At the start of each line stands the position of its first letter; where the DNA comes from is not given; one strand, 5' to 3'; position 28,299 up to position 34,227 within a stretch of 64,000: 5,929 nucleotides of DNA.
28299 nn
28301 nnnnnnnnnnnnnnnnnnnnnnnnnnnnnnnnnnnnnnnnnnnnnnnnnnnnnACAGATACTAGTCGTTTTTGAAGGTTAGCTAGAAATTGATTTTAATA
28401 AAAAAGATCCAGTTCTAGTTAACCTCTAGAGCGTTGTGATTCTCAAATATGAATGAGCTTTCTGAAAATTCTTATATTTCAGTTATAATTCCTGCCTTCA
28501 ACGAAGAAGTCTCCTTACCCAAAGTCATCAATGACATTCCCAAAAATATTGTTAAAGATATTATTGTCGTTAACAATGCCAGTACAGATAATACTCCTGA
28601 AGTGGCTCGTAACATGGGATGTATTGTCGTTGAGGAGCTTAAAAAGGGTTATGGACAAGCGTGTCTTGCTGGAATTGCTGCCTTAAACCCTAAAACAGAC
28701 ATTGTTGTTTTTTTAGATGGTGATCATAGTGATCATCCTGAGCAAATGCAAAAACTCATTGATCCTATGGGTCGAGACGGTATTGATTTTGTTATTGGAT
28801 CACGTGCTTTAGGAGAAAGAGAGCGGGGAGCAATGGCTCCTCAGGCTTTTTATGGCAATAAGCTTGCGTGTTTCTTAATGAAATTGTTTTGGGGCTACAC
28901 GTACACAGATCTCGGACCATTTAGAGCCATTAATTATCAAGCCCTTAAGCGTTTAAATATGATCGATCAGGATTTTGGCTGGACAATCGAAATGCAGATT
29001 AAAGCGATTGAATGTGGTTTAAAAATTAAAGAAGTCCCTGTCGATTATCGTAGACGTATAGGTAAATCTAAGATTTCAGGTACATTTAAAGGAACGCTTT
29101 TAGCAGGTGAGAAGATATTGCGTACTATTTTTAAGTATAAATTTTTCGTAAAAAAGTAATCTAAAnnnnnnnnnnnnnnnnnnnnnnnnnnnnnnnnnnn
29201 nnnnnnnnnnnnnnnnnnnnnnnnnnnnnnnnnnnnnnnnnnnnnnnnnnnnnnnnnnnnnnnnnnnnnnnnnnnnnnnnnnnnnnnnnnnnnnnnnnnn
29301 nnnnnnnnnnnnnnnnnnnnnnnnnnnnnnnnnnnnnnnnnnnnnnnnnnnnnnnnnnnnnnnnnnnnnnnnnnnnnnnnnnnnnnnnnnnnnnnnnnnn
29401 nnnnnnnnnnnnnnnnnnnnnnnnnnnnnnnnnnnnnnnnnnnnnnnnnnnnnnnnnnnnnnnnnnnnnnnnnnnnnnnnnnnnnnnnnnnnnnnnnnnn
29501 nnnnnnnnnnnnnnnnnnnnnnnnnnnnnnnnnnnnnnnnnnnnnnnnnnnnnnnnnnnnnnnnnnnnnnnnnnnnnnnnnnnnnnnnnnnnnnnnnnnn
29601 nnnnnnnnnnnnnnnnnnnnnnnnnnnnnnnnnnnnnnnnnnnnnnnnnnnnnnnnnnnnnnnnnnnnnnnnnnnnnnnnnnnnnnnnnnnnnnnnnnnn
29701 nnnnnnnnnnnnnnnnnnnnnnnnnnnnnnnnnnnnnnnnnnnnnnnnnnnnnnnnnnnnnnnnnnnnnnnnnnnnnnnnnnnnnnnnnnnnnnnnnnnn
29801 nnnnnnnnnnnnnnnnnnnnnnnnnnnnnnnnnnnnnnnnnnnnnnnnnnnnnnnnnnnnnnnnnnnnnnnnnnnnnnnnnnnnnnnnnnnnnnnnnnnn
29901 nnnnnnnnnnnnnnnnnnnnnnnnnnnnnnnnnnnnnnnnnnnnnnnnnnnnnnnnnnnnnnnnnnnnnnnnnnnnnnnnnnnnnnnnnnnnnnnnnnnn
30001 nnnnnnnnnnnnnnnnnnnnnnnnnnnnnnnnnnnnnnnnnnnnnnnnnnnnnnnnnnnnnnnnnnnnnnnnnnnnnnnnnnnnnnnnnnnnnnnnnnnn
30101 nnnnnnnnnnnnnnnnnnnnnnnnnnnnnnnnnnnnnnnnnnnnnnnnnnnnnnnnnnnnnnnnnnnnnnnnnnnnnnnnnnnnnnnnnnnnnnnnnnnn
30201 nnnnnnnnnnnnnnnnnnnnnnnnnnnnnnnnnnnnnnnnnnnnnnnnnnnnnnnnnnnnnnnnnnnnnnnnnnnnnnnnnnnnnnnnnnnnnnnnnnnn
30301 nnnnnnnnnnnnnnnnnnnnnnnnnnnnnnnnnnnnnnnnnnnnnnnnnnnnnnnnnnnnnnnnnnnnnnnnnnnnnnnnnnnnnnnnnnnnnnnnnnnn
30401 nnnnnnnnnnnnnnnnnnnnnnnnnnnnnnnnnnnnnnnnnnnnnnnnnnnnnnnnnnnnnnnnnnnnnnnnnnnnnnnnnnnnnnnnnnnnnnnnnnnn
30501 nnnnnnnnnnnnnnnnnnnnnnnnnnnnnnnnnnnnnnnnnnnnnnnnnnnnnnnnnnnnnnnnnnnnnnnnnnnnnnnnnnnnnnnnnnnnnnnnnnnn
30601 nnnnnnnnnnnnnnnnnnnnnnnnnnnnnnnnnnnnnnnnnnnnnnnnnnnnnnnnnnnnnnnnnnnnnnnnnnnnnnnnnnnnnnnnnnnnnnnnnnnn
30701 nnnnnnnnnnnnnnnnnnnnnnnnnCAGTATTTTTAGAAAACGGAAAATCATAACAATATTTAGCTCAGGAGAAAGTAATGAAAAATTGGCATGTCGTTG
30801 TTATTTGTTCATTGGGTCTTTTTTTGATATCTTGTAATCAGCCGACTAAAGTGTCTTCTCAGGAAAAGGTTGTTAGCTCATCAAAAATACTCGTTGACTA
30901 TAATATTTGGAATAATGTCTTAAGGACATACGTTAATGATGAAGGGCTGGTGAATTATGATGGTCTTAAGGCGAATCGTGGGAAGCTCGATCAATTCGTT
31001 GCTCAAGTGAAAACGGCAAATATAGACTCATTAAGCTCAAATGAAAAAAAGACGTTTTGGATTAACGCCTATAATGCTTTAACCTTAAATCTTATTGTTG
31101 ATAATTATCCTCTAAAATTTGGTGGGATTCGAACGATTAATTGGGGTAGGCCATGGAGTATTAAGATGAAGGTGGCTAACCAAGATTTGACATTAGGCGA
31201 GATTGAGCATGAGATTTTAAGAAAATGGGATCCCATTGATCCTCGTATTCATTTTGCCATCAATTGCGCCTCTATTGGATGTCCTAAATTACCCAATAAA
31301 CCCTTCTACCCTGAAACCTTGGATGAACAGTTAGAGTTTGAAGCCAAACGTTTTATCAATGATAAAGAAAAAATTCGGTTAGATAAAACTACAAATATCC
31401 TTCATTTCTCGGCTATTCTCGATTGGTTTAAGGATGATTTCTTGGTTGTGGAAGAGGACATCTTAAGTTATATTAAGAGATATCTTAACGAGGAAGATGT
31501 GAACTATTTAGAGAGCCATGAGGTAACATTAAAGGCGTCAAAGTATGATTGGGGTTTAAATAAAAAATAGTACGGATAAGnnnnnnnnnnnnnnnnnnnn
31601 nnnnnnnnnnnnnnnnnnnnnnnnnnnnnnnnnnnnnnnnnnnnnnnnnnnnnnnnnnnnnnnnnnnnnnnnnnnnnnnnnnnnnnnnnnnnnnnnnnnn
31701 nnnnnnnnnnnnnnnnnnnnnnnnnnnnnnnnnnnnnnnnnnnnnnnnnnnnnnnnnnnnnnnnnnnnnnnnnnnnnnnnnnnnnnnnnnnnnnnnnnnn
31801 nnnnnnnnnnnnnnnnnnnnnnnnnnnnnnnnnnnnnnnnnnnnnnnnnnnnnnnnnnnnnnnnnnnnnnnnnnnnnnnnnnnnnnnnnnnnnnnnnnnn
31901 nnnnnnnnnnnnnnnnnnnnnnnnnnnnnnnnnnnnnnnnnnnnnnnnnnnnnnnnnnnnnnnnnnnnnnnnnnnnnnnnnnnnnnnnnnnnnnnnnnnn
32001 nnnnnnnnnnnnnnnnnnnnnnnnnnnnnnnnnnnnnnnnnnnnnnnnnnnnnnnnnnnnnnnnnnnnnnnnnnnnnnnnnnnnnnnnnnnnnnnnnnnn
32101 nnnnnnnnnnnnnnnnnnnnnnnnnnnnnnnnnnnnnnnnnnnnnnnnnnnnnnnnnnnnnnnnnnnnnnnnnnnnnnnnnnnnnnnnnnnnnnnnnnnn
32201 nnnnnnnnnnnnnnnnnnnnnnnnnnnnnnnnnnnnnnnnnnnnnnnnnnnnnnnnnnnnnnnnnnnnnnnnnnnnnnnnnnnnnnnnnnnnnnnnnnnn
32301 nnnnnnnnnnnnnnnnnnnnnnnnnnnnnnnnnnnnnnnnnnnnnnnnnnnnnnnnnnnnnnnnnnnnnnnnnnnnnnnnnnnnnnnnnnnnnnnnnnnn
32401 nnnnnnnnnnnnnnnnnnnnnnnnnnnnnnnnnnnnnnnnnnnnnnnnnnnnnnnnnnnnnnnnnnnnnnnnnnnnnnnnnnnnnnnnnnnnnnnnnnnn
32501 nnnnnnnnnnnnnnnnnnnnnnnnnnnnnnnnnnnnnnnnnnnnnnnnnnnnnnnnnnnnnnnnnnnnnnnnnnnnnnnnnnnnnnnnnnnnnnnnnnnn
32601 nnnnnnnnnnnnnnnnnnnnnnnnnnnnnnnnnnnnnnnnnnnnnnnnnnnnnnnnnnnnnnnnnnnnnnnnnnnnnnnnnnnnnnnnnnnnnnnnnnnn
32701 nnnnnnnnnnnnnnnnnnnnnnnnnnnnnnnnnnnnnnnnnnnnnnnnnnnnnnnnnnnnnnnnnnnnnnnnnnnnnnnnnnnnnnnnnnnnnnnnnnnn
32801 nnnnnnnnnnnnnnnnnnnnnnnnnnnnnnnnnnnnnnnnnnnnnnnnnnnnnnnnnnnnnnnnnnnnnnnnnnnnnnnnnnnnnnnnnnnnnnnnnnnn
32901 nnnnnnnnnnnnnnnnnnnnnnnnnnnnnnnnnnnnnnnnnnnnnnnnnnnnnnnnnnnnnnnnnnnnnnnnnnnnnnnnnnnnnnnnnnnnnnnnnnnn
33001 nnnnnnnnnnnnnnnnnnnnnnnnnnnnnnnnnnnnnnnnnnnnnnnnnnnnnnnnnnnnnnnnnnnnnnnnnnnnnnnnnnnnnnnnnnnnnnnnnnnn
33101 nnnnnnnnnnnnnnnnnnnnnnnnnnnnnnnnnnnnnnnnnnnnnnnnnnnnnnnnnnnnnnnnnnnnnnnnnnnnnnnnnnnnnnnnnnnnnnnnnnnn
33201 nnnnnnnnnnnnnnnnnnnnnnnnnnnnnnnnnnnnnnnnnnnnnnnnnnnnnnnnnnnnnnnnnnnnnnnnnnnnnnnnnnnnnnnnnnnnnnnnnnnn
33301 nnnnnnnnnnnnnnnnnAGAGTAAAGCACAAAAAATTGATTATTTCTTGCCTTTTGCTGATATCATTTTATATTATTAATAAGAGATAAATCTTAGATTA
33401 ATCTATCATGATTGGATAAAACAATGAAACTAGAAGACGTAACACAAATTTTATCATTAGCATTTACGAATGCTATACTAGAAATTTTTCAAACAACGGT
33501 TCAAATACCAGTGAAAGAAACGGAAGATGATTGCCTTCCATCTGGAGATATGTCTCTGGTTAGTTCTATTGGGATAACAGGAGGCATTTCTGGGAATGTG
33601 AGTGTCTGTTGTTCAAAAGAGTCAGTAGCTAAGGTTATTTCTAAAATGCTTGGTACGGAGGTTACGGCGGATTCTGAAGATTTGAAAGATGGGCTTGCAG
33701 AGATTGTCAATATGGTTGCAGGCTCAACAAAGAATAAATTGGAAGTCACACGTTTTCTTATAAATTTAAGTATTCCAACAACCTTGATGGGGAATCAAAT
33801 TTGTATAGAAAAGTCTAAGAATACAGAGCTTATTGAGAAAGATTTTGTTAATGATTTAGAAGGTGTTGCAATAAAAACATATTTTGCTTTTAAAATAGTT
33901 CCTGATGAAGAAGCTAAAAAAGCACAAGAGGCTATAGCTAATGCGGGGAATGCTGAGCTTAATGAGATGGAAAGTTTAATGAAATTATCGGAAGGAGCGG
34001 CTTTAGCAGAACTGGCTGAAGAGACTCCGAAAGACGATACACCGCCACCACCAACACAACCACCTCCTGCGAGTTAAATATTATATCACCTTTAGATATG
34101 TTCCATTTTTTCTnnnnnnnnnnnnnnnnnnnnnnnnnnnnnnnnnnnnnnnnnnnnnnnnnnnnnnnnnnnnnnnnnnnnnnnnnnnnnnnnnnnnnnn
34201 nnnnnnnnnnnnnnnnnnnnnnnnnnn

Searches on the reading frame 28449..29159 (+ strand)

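Call 67: search_protein_families(library=pfam, proteins=[window:28449-29159:+], max_evalue=0.0001)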
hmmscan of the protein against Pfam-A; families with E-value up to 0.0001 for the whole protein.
window:28449-29159:+ (236 aa): 2 families
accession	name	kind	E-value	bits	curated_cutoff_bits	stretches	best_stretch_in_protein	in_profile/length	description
PF00535.33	Glycos_transf_2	-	5.6e-23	82.1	23.3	1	11-160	1-157/168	Glycosyl transferase family 2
PF13641.12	Glyco_tranf_2_3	-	6.9e-07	29.9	27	1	10-169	3-174/230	Glycosyltransferase like family 2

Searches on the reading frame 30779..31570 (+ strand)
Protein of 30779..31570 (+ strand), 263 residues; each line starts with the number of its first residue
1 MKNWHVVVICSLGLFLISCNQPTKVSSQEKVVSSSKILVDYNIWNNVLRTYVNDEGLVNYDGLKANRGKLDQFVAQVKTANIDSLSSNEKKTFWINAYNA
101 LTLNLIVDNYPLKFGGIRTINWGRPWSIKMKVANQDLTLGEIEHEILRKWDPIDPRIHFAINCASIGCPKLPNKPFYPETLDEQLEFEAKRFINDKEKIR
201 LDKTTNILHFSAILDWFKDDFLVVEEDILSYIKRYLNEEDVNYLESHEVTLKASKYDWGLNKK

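Call 67: search_protein_families(library=pfam, proteins=[window:30779-31570:+], max_evalue=0.0001)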
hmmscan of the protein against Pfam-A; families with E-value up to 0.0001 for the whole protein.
window:30779-31570:+ (263 aa): 1 family
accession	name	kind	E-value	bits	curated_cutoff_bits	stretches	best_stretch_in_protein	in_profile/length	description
PF04784.19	DUF547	-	8.9e-25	87.5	27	1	83-193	2-125/125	Protein of unknown function, DUF547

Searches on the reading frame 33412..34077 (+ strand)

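Call 67: search_protein_families(library=pfam, proteins=[window:33412-34077:+], max_evalue=0.0001)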
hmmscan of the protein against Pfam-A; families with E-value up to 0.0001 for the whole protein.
window:33412-34077:+ (221 aa): 1 family
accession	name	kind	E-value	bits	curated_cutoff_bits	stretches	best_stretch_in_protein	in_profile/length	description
PF13690.11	CheX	-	4.2e-18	65.6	27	1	51-140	3-88/94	Chemotaxis phosphatase CheX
